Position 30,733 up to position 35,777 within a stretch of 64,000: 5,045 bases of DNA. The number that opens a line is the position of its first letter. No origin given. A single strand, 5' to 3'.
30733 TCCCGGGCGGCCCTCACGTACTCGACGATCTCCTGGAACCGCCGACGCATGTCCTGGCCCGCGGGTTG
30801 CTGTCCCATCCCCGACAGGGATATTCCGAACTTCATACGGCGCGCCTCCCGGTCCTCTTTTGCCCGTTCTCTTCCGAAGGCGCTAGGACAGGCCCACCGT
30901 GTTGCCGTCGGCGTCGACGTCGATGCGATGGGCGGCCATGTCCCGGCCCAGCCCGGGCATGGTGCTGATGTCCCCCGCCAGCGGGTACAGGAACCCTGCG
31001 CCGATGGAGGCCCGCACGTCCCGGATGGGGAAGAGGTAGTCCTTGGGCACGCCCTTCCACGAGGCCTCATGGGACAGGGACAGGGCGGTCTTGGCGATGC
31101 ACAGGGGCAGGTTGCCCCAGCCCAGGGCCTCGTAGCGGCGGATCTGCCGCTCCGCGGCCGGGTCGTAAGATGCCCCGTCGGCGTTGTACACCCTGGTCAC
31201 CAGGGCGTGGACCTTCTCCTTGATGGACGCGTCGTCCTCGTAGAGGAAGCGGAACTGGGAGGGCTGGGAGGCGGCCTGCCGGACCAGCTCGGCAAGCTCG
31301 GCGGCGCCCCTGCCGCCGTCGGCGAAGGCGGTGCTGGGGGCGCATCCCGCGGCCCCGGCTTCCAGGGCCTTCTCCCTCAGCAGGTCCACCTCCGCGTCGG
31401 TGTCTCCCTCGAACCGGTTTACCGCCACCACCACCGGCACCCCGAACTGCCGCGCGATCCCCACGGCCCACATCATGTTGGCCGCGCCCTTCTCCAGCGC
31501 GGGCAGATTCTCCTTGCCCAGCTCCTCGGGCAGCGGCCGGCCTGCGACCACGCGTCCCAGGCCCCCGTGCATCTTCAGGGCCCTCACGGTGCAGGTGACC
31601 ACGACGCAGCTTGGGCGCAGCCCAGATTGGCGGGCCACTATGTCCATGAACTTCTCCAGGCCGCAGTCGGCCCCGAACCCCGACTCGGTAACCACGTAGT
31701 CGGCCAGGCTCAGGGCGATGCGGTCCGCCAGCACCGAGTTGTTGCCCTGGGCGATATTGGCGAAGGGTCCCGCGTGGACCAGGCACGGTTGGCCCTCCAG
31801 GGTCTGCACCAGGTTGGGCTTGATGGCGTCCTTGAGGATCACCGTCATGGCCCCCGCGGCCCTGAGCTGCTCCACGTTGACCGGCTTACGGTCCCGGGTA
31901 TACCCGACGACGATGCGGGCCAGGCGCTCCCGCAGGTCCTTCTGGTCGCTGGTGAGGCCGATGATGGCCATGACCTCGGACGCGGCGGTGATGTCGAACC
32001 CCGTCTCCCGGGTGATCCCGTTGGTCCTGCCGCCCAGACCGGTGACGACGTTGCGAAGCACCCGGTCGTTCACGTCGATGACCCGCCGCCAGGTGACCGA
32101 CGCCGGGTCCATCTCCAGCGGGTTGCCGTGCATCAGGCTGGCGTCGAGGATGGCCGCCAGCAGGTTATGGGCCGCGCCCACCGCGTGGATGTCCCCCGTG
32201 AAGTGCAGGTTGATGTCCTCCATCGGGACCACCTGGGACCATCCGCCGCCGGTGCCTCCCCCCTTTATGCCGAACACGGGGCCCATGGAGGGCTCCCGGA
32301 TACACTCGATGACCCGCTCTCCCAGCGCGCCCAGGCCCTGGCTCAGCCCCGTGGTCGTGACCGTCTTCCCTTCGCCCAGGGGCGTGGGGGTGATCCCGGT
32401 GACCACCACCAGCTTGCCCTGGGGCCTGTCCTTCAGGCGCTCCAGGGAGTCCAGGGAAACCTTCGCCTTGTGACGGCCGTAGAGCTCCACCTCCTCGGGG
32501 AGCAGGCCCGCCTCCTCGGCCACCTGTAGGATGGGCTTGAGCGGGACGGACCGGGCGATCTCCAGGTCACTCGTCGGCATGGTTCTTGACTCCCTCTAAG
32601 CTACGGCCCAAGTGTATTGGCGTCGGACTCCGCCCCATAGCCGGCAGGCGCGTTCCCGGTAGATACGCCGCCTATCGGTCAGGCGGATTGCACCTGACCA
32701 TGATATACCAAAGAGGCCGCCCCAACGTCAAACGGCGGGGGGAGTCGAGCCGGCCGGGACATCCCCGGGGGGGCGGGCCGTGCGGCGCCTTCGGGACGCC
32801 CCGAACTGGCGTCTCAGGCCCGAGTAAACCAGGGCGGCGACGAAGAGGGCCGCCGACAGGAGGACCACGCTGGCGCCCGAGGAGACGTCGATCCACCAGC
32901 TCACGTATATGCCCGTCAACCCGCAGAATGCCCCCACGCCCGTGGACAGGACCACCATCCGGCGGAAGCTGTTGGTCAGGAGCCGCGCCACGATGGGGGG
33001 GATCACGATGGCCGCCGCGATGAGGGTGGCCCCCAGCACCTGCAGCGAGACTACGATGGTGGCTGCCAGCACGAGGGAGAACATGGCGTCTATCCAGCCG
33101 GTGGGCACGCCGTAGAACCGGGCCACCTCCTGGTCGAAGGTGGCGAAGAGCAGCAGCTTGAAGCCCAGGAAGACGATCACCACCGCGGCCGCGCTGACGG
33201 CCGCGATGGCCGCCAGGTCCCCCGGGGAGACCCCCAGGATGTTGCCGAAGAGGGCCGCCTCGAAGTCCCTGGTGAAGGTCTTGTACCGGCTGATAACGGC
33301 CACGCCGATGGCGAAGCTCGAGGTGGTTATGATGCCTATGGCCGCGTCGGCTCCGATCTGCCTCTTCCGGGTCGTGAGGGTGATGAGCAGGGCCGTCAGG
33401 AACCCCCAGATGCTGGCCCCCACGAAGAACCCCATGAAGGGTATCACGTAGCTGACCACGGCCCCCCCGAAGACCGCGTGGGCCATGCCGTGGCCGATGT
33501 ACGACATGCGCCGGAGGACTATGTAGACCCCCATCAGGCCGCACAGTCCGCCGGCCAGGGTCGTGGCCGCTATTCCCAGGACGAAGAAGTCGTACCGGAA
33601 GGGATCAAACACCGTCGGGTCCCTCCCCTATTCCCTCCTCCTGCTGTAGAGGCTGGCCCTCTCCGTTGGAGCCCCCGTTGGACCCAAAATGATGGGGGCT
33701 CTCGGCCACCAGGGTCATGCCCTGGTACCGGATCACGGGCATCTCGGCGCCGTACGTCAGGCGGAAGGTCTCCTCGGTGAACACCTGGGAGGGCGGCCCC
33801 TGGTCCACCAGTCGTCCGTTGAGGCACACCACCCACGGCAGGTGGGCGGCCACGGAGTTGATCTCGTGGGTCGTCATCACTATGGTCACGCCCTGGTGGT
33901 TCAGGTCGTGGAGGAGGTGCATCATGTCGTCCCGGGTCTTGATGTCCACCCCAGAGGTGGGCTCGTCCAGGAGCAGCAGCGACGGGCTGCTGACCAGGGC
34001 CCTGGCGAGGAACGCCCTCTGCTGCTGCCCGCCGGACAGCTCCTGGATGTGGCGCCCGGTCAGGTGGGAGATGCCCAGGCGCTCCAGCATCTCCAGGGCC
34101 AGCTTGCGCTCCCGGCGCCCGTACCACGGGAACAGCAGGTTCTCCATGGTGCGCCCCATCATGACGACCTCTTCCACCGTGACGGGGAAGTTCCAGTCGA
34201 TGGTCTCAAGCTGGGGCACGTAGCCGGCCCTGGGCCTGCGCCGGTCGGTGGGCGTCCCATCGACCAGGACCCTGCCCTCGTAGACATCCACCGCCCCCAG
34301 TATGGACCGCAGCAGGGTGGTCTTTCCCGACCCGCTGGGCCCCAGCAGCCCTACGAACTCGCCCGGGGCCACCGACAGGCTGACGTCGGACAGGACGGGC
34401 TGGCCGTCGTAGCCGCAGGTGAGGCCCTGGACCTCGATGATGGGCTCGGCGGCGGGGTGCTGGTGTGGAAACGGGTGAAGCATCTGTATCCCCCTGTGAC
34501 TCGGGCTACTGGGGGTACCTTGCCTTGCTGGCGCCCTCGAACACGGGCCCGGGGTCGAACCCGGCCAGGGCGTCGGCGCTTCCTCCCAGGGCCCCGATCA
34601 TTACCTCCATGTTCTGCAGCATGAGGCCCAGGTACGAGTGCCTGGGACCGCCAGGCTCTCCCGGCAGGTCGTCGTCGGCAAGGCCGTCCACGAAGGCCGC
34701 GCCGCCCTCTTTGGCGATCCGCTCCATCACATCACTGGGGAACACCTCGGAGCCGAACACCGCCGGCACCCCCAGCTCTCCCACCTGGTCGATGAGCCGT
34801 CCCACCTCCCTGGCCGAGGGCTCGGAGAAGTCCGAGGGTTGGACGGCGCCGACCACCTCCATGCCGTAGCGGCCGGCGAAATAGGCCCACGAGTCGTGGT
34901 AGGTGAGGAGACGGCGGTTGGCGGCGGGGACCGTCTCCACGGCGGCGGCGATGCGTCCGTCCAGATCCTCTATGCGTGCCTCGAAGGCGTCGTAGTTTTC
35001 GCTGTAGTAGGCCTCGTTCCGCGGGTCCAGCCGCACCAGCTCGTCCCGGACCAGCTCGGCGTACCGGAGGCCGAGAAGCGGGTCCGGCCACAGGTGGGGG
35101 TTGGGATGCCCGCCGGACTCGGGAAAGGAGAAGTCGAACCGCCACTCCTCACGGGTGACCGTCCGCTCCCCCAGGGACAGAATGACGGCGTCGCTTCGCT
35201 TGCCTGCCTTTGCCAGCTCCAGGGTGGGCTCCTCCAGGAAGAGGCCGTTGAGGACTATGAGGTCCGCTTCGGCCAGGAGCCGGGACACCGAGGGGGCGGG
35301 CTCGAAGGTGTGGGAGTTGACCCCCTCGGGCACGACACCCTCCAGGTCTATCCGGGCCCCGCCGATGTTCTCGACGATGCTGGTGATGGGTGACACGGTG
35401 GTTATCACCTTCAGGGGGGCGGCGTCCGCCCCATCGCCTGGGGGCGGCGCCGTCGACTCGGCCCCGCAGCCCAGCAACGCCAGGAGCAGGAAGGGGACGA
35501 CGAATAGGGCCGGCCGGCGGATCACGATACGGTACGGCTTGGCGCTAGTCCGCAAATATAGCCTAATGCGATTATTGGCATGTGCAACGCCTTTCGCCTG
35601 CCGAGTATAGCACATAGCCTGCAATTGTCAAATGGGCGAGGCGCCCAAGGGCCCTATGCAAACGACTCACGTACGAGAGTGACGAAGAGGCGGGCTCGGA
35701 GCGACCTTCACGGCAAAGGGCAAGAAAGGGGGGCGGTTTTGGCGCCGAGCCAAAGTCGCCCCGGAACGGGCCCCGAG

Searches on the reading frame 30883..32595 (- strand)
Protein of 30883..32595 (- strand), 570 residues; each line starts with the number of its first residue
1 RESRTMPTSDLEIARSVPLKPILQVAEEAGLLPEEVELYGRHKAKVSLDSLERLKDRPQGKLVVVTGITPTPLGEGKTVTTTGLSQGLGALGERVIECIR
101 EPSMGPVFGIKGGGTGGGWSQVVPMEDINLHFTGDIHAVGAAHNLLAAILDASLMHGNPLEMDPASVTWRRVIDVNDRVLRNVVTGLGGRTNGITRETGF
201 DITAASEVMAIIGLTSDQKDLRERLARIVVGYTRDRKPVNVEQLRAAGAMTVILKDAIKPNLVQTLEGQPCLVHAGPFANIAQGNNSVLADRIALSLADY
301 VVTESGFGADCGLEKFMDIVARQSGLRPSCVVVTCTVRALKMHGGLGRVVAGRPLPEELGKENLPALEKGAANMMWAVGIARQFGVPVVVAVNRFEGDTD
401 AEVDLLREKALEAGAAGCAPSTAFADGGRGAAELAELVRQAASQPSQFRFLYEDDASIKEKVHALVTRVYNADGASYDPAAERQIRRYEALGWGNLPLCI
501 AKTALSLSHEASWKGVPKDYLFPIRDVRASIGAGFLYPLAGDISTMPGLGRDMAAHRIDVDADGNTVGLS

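Call 31: search_protein_families(library=pfam, proteins=[window:30883-32595:-], max_evalue=0.001)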
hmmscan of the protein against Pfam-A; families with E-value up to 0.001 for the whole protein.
window:30883-32595:- (570 aa): 1 family
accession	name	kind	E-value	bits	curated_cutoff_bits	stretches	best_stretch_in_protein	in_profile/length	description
PF01268.25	FTHFS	-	2.1e-244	812.4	27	1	9-570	2-556/556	Formate--tetrahydrofolate ligase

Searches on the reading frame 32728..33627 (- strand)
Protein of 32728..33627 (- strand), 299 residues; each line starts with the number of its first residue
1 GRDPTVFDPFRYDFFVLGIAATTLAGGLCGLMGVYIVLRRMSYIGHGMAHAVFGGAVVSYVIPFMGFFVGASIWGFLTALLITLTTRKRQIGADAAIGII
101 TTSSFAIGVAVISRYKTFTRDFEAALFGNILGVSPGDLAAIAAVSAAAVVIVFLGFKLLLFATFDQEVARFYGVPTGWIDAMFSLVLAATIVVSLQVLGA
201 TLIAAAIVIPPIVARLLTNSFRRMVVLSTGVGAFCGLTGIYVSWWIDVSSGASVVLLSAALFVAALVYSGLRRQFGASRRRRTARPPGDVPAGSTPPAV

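Call 31: search_protein_families(library=pfam, proteins=[window:32728-33627:-], max_evalue=0.001)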
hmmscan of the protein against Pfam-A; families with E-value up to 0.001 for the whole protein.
window:32728-33627:- (299 aa): 1 family
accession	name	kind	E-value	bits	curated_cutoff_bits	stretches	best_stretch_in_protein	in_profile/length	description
PF00950.22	ABC-3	-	6.2e-57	193.5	20.1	1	12-268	2-257/258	ABC 3 transport family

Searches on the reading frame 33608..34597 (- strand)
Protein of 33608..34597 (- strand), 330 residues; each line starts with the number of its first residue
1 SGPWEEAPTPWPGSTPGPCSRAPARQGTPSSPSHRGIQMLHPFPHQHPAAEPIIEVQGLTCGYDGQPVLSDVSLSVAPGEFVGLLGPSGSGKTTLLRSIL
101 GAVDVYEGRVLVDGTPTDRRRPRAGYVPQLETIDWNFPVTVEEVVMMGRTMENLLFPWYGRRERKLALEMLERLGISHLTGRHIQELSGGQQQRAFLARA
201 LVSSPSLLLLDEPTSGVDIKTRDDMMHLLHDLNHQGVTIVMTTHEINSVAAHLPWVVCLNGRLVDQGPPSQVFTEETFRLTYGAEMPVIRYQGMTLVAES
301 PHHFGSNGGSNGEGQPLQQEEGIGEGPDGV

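Call 31: search_protein_families(library=pfam, proteins=[window:33608-34597:-], max_evalue=0.001)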
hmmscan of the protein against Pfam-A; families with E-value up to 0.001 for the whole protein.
window:33608-34597:- (330 aa): 6 families
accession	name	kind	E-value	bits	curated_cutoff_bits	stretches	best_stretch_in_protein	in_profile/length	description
PF00005.33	ABC_tran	-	3.1e-31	109.2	25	1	69-215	1-137/137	ABC transporter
PF13304.12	AAA_21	-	1.4e-10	42.2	27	1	180-246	231-300/304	AAA domain, putative AbiEii toxin, Type IV TA system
PF02463.25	SMC_N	-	0.00053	19.9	40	0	80-244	25-198/220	RecF/RecN/SMC N terminal domain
PF00004.35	AAA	-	0.00055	20.8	21.2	0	84-104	3-23/131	ATPase family associated with various cellular activities (AAA)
PF13558.12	SbcC_Walker_B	-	0.00063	20.4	27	0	166-230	12-89/90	SbcC/RAD50-like, Walker B motif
PF09818.15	ABC_ATPase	-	0.00098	18.7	23.2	0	185-241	156-212/283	P-loop domain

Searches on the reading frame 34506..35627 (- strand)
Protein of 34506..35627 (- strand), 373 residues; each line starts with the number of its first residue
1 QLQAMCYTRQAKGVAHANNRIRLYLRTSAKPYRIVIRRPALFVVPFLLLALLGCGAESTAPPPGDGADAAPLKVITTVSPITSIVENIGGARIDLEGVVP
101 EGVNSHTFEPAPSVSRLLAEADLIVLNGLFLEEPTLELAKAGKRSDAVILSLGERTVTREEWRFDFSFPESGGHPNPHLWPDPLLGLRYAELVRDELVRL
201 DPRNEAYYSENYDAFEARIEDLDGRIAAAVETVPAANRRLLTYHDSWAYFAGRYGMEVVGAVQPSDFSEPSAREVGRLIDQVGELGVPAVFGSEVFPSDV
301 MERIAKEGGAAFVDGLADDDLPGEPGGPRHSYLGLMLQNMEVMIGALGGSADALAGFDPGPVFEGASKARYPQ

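Call 31: search_protein_families(library=pfam, proteins=[window:34506-35627:-], max_evalue=0.001)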
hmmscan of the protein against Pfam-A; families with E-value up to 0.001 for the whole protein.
window:34506-35627:- (373 aa): 1 family
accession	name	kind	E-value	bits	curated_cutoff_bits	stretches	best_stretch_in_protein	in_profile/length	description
PF01297.22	ZnuA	-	2.1e-61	208.1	29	1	74-343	1-260/263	Zinc-uptake complex component A periplasmic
